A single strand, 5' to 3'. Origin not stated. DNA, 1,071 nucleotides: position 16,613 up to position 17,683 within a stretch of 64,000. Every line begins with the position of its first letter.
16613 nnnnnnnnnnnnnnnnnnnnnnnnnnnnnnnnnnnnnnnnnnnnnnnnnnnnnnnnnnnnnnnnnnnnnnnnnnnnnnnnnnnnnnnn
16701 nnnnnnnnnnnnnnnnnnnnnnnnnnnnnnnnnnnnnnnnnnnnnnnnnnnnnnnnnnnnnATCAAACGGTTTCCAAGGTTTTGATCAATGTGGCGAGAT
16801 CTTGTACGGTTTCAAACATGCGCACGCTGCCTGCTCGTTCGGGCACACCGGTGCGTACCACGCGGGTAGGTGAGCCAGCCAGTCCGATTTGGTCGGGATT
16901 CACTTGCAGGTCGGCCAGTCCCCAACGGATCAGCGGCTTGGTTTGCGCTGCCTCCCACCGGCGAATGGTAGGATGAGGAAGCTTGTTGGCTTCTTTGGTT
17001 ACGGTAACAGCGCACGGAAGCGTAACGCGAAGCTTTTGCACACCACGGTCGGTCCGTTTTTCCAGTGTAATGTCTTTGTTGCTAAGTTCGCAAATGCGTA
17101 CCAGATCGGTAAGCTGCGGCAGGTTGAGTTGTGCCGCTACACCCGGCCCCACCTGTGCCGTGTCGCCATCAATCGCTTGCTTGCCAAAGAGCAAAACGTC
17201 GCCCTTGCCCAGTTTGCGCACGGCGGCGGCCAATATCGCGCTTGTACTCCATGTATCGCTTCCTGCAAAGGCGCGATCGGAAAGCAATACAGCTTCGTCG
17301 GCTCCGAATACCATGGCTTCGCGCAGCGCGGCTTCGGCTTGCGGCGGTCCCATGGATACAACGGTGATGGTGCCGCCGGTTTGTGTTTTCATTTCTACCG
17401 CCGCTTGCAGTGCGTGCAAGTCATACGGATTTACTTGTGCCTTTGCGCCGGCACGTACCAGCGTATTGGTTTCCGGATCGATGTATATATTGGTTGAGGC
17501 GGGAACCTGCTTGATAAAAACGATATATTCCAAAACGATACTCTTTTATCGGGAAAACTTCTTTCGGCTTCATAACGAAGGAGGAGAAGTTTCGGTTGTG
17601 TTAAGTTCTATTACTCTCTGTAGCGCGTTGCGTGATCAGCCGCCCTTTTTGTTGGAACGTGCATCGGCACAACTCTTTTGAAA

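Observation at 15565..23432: phnW-phnX phosphonatase genes fused operonically to a DAO-family flavoprotein and a ferredoxin-domain, anaerobe-type EtfB/EtfA pair: candidate ETF-coupled (possibly electron-confurcating) aminophosphonate dehydrogenase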

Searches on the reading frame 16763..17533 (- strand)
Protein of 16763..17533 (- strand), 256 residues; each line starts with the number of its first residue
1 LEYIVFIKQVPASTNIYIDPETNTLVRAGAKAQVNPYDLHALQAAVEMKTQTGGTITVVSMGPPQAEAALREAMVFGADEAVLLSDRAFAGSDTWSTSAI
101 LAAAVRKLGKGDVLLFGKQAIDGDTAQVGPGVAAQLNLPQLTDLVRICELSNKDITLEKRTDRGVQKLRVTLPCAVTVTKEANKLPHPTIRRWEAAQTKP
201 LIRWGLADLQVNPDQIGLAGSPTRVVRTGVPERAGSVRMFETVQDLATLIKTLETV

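Call 3: search_protein_families(library=pfam, proteins=[window:16763-17533:-], max_evalue=0.01)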
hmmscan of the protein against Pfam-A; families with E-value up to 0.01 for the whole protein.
window:16763-17533:- (256 aa): 1 family
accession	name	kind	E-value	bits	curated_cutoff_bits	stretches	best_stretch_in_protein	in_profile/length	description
PF01012.27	ETF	-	1.6e-40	139.3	26.7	1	23-208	2-180/181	Electron transfer flavoprotein domain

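Call 4: search_protein_families(library=ncbifam, proteins=[window:16763-17533:-], max_evalue=0.01)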
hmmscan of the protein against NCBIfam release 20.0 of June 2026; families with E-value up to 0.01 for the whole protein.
window:16763-17533:- (256 aa): 5 families
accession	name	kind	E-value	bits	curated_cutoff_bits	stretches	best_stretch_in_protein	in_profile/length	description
NF040731.1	flavo_sub_EftB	exception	6.4e-72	242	445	1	4-244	3-243/260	electron transfer flavoprotein subunit beta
NF042971.1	AcrlCoAredClosAcrB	equivalog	3.5e-57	193.4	475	1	1-244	1-249/266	acryloyl-CoA reductase electron transfer subunit gamma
NF002888.0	PRK03359.1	subfamily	3.7e-25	88.8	219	1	1-213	1-215/256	putative electron transfer flavoprotein FixA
NF008998.0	PRK12342.1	equivalog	3.4e-24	85.6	338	1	1-234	1-227/254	electron transfer flavoprotein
TIGR04503.1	mft_etfB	hypoth_equivalog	1.2e-16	61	200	1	12-185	8-194/290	mycofactocin-associated electron transfer flavoprotein beta subunit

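Call 19: search_solved_structures(query=window:16763-17533:-, max_evalue=1e-10)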
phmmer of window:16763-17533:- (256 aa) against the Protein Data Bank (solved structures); distinct sequences matched with E-value up to 1e-10: 10.
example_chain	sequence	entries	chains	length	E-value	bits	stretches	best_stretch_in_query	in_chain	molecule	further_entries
5ol2_B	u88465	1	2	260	1.6e-56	194.9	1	2-229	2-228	Electron transfer flavoprotein small subunit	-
6fah_B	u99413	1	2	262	2.3e-56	194.4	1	2-247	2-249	Caffeyl-CoA reductase-Etf complex subunit CarD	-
7koe_A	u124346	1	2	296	8.7e-56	192.5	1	3-234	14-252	Electron transfer flavoprotein, beta subunit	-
7qh2_B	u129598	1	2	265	2.8e-54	187.6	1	3-240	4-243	Lactate dehydrogenase (NAD(+),ferredoxin) subunit LctB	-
4kpu_B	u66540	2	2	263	6.3e-53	183.1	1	2-232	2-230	Electron transfer flavoprotein alpha/beta-subunit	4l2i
1o94_C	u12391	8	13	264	1.6e-21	80.4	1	33-248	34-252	ELECTRON TRANSFER FLAVOPROTEIN BETA-SUBUNIT | ELECTRON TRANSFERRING FLAVOPROTEIN BETA-SUBUNIT | Electron transfer flavoprotein subunit beta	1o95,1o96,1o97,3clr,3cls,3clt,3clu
1efv_B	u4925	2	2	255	1.1e-17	67.8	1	5-252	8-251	ELECTRON TRANSFER FLAVOPROTEIN | Electron transfer flavoprotein beta-subunit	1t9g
2a1t_S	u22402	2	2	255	1.7e-17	67.2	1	5-252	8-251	Electron transfer flavoprotein beta-subunit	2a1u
1efp_B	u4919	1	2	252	1.1e-16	64.5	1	27-211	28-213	PROTEIN (ELECTRON TRANSFER FLAVOPROTEIN)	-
5ow0_B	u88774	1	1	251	9.1e-12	48.4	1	33-202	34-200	Electron transfer flavoprotein, beta subunit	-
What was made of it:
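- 16763..17533 (-): EtfB of the bifurcating type, TTG start. 183-195 bits to the five bifurcating EtfB structures against 80 or less for canonical ones (call 19).
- Closest known: CarCDE, caffeyl-CoA reductase-Etf complex. Same: CarD is among the best matches of EtfB (call 19).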

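Call 55: search_solved_structures(query=window:16763-17533:-, max_evalue=1e-10, show_alignments=5)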
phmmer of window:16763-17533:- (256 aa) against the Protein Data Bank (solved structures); distinct sequences matched with E-value up to 1e-10: 10.
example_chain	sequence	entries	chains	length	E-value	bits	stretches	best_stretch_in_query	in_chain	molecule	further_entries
5ol2_B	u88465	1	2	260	1.6e-56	194.9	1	2-229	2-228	Electron transfer flavoprotein small subunit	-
6fah_B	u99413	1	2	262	2.3e-56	194.4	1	2-247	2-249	Caffeyl-CoA reductase-Etf complex subunit CarD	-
7koe_A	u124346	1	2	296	8.7e-56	192.5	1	3-234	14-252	Electron transfer flavoprotein, beta subunit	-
7qh2_B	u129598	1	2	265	2.8e-54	187.6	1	3-240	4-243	Lactate dehydrogenase (NAD(+),ferredoxin) subunit LctB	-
4kpu_B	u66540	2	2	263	6.3e-53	183.1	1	2-232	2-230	Electron transfer flavoprotein alpha/beta-subunit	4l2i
1o94_C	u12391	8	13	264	1.6e-21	80.4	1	33-248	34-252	ELECTRON TRANSFER FLAVOPROTEIN BETA-SUBUNIT | ELECTRON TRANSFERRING FLAVOPROTEIN BETA-SUBUNIT | Electron transfer flavoprotein subunit beta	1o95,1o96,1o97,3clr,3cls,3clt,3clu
1efv_B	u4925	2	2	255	1.1e-17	67.8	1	5-252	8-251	ELECTRON TRANSFER FLAVOPROTEIN | Electron transfer flavoprotein beta-subunit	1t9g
2a1t_S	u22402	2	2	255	1.7e-17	67.2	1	5-252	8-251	Electron transfer flavoprotein beta-subunit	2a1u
1efp_B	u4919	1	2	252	1.1e-16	64.5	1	27-211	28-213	PROTEIN (ELECTRON TRANSFER FLAVOPROTEIN)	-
5ow0_B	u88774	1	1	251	9.1e-12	48.4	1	33-202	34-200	Electron transfer flavoprotein, beta subunit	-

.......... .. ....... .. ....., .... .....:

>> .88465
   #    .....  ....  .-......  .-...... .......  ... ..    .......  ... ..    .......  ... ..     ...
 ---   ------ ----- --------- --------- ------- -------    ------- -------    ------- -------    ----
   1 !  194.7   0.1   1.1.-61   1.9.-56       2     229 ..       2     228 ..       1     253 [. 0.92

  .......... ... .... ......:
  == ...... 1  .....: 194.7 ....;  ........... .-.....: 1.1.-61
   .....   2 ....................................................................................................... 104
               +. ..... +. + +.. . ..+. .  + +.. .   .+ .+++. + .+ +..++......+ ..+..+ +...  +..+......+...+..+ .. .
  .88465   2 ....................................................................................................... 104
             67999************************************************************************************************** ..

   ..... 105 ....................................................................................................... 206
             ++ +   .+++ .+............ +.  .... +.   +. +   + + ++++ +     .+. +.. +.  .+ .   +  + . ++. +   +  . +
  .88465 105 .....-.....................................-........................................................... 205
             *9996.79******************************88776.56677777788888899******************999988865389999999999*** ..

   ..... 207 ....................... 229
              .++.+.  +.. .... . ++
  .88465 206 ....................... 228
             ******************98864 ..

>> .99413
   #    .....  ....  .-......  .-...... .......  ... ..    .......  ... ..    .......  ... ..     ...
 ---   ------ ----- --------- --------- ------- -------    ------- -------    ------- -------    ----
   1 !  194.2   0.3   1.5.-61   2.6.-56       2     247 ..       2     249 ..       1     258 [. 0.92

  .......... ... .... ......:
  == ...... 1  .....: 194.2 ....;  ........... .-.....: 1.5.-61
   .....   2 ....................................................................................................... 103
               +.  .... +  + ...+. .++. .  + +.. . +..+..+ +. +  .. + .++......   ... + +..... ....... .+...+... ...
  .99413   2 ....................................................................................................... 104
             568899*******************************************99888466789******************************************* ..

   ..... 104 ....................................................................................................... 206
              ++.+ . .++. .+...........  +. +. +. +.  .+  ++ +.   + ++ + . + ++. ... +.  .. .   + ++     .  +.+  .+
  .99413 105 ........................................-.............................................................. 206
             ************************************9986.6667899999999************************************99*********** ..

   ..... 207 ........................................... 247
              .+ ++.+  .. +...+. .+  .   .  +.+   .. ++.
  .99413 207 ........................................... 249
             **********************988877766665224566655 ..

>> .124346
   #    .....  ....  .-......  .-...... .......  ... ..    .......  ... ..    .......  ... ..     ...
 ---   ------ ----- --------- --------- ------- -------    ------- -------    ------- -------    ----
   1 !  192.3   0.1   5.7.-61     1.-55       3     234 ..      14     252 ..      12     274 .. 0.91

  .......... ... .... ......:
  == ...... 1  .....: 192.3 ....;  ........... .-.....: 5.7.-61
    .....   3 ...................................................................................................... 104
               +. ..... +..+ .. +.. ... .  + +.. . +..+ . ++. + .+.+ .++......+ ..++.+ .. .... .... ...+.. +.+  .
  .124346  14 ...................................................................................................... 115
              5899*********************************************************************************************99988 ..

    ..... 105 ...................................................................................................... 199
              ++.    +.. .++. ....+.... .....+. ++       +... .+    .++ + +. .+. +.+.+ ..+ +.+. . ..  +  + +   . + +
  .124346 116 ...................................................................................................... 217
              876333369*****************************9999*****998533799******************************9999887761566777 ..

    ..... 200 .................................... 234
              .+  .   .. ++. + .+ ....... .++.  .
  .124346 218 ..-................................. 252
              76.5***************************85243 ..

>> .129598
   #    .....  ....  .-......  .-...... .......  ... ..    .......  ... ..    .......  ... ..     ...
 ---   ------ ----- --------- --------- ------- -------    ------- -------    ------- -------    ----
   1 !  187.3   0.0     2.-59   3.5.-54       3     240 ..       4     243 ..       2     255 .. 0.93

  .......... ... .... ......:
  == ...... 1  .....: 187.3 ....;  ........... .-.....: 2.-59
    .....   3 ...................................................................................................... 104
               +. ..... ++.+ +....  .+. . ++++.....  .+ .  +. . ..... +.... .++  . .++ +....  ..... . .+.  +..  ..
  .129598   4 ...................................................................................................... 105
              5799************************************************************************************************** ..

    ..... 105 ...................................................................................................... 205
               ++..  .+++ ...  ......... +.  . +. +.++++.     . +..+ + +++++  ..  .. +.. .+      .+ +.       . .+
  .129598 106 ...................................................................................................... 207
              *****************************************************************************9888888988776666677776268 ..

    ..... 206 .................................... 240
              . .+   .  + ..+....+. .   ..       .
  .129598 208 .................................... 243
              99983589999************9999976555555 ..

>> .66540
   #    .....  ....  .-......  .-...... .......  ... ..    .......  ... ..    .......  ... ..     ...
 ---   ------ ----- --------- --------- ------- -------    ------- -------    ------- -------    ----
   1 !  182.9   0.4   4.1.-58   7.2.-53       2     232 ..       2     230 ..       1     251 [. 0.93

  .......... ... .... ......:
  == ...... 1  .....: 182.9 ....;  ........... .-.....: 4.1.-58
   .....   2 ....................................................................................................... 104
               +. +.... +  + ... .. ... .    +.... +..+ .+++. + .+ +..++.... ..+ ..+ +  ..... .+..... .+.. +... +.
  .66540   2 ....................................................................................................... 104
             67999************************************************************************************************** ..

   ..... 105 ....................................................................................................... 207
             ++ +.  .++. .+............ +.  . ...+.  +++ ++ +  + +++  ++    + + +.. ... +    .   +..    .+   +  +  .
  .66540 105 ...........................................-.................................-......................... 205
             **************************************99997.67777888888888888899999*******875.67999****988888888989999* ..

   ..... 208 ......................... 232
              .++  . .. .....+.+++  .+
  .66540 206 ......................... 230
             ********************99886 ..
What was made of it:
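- On Bifurcating (FAD-FAD) electron-transfer flavoproteins: G123 lies within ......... and aligns with 4kpu_B G123 (call 55).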
